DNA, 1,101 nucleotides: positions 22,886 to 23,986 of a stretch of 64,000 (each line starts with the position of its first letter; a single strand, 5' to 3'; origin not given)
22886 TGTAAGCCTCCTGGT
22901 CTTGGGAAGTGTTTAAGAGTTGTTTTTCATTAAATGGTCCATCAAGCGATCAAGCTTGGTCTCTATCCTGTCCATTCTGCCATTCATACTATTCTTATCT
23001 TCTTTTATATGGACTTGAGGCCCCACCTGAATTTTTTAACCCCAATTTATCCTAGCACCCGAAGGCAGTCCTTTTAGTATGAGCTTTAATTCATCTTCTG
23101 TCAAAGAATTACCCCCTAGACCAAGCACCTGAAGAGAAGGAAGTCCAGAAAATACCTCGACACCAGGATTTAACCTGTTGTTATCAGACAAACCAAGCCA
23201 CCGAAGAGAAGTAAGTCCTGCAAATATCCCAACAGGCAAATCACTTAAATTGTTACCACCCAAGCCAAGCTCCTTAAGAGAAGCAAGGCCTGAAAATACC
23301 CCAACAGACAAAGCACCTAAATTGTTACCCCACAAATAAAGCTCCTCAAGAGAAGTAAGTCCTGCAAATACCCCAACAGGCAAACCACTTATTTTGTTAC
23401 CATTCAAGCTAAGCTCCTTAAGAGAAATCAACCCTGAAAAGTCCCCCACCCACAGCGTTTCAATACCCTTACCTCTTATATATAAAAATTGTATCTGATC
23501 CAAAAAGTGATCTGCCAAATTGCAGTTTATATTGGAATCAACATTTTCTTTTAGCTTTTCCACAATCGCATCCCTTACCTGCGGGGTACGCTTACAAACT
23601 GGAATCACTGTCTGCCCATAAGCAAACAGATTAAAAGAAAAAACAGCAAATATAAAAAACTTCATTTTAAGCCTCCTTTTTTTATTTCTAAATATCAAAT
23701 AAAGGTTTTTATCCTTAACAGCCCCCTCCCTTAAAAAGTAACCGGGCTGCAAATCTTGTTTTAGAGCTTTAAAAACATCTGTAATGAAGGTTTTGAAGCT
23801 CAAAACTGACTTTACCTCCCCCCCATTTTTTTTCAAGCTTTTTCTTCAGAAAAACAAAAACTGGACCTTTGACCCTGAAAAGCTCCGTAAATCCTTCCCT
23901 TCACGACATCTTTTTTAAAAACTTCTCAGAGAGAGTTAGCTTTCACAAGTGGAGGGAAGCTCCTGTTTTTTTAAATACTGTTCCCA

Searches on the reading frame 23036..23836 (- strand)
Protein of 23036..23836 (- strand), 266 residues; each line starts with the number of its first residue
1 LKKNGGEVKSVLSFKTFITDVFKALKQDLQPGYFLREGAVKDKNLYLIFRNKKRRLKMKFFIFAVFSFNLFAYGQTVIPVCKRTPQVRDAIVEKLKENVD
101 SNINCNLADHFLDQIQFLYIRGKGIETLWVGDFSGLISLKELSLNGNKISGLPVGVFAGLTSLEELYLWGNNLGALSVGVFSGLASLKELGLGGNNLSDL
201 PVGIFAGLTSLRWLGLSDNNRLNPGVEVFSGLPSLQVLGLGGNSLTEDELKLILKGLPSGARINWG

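Call 9: search_protein_families(library=pfam, proteins=[window:23036-23836:-], max_evalue=0.001)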
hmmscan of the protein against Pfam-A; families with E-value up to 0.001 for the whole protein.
window:23036-23836:- (266 aa): 4 families
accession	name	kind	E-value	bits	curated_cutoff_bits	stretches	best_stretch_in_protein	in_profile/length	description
PF13855.12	LRR_8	-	2.4e-27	94.9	27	2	162-220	2-60/61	Leucine rich repeat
PF12799.13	LRR_4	-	6e-19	68.1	27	3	138-173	2-36/44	Leucine Rich repeats (2 copies)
PF00560.39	LRR_1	-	5.4e-10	37.9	20.6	0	138-160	1-23/23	Leucine Rich Repeat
PF23598.1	LRR_14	-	0.00024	20.4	40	1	132-242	42-148/353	Leucine-rich repeat region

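Call 50: search_protein_families(library=ncbifam, proteins=[window:23036-23836:-], max_evalue=0.01)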
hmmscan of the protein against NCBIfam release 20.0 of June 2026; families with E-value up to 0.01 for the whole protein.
window:23036-23836:- (266 aa): 5 families
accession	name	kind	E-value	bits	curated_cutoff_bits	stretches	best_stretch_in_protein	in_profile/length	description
NF047464.1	FibnectbindLIC11051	equivalog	4.8e-09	35.2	1000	1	136-247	533-641/685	LIC_11051 family fibronectin-binding protein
NF033189.1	internalin_A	exception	9.6e-09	34.1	1600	1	136-235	249-340/799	class 1 internalin InlA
NF041351.1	XopL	equivalog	6.5e-06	25.1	500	1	131-243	147-257/497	type III secretion system leucine-rich repeat domain-containing effector XopL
NF041381.1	XopAC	subfamily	2.4e-05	23.3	450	1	134-223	110-197/451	XopAC/AvrAC family type III secretion system effector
NF041400.1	XopAE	equivalog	0.0019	17.2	600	1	132-240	61-168/478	type III secretion system effector XopAE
